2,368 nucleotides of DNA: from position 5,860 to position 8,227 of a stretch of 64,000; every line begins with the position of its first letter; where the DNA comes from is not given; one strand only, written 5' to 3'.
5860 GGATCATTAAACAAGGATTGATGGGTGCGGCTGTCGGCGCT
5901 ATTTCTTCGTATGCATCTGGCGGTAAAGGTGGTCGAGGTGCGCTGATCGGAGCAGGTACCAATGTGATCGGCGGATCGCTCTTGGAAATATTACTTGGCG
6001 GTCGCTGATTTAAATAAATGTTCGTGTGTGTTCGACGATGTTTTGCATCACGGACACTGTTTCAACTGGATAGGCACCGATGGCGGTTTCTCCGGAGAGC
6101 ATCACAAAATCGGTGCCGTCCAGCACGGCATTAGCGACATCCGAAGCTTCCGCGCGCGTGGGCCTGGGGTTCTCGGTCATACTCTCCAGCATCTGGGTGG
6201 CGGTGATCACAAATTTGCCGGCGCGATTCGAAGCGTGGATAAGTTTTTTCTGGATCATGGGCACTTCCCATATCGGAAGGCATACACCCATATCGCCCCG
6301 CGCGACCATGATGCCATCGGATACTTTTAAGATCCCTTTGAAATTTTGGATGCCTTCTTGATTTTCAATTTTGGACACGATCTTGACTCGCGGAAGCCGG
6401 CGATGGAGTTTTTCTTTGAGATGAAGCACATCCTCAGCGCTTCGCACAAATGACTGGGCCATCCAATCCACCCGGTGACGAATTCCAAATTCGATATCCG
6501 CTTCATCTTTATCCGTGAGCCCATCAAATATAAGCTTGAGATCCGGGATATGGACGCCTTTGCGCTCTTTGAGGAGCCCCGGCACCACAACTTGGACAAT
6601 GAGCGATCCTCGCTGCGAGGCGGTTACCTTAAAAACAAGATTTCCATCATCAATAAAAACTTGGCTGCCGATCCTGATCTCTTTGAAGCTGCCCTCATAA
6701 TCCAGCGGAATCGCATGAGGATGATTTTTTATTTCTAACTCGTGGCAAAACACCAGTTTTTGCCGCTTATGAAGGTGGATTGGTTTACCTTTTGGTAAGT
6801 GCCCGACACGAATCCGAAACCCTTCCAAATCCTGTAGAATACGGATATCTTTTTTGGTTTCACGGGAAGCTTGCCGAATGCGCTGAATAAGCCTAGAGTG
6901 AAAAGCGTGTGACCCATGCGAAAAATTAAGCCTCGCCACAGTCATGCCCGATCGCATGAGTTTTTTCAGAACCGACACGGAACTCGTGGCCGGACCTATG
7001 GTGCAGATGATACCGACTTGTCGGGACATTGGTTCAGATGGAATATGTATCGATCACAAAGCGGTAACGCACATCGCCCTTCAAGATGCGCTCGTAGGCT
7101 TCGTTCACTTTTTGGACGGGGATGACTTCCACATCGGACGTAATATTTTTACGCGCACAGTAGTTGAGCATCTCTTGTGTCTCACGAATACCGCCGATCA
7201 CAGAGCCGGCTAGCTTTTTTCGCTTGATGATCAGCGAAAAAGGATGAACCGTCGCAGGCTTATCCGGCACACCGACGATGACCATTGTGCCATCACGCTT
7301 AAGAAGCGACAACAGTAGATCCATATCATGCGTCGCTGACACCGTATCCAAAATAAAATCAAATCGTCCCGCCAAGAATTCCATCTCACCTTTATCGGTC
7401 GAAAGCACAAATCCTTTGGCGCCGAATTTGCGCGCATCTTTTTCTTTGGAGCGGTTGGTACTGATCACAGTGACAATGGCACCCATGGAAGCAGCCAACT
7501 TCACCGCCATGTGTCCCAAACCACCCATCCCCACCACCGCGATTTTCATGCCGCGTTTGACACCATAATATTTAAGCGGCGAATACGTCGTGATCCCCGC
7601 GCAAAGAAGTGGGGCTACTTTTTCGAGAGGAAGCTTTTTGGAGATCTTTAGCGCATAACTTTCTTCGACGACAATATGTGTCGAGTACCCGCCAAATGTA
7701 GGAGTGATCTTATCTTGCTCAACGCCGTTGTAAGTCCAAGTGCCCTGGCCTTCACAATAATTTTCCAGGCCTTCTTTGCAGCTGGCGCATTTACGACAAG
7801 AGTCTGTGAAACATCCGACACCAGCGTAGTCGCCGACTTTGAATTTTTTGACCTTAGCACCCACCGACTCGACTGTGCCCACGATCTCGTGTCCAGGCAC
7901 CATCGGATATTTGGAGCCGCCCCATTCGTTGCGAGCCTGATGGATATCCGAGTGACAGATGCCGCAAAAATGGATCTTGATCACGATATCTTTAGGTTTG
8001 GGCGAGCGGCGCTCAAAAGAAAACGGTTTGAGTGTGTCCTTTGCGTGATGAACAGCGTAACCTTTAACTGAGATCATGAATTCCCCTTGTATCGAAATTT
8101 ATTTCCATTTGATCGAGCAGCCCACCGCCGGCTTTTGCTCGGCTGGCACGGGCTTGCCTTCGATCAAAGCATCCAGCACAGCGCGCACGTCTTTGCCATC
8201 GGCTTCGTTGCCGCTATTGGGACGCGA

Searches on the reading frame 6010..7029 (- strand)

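Call 47: search_protein_families(library=ncbifam, proteins=[window:6010-7029:-], max_evalue=0.00001)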
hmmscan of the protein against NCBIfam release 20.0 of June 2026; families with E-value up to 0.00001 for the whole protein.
window:6010-7029:- (339 aa): 7 families
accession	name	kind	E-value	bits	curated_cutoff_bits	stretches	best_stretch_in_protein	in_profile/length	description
TIGR01064.1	pyruv_kin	equivalog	4.2e-134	447.6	306.4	1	4-338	2-337/476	pyruvate kinase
NF004978.0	PRK06354.1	subfamily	7.9e-129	430.8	462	1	2-334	7-340/590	pyruvate kinase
NF004491.0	PRK05826.1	subfamily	1.4e-126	422.8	432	1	1-335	3-337/477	pyruvate kinase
NF006664.0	PRK09206.1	equivalog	3e-111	372.2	686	1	5-336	4-336/470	pyruvate kinase PykF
NF004886.0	PRK06247.1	subfamily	4.4e-110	368.6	623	1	2-335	4-332/476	pyruvate kinase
NF005234.0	PRK06739.1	equivalog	3.4e-81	272.9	564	1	7-335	5-328/352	pyruvate kinase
NF011314.0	PRK14725.1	equivalog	2.1e-53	181.6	642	2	111-334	366-592/614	pyruvate kinase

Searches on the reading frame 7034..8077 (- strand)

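Call 47: search_protein_families(library=ncbifam, proteins=[window:7034-8077:-], max_evalue=0.00001)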
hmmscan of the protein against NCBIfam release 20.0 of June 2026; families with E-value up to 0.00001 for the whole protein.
window:7034-8077:- (347 aa): 24 families
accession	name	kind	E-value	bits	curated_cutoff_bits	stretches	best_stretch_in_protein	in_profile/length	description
NF047908.1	AldhRedAhr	equivalog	2.5e-95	319.2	470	1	1-343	1-334/335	NADPH-dependent aldehyde reductase Ahr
NF006940.0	PRK09422.1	equivalog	1.9e-47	161.8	344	1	23-344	19-335/338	alcohol dehydrogenase AdhP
NF010344.0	PRK13771.1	subfamily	2.1e-38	132.2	349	1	6-340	3-329/334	putative alcohol dehydrogenase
TIGR03989.1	Rxyl_3153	subfamily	1.4e-37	129.8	440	1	21-308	19-329/370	NDMA-dependent alcohol dehydrogenase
TIGR02822.1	adh_fam_2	subfamily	6.9e-34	117.4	283.5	1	24-332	23-318/329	zinc-binding alcohol dehydrogenase family protein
NF041172.1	AcrlCoa_red_Thmprot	equivalog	1.7e-31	109.4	500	1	20-332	17-322/334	acryloyl-CoA reductase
TIGR03451.1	mycoS_dep_FDH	equivalog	3.7e-30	105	512.9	1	26-336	24-351/358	S-(hydroxymethyl)mycothiol dehydrogenase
TIGR03366.1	HpnZ_proposed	hypoth_equivalog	6.3e-30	104.4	328.1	1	29-291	6-277/315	putative phosphonate catabolism associated alcohol dehydrogenase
TIGR02818.1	adh_III_F_hyde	equivalog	5.2e-28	98.2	543.95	1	12-336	10-361/368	S-(hydroxymethyl)glutathione dehydrogenase/class III alcohol dehydrogenase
NF003808.0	PRK05396.1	equivalog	2.1e-26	92.6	380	1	25-291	22-285/341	L-threonine 3-dehydrogenase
NF041097.1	keto_inos_dh_IolM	equivalog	1.3e-23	83.4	450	1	25-293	47-335/389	scyllo-inosose 3-dehydrogenase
TIGR00692.1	tdh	equivalog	1.6e-23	83.3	458.35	1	27-286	22-278/340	L-threonine 3-dehydrogenase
TIGR03201.1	dearomat_had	equivalog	4.1e-23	82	338.65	1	24-230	19-221/349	6-hydroxycyclohex-1-ene-1-carbonyl-CoA dehydrogenase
TIGR02824.1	quinone_pig3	subfamily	4e-22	78.7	296.8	2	129-294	92-264/325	putative NAD(P)H quinone oxidoreductase, PIG3 family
NF007375.0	PRK09880.1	equivalog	2.5e-21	75.8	469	1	28-293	27-290/344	L-idonate 5-dehydrogenase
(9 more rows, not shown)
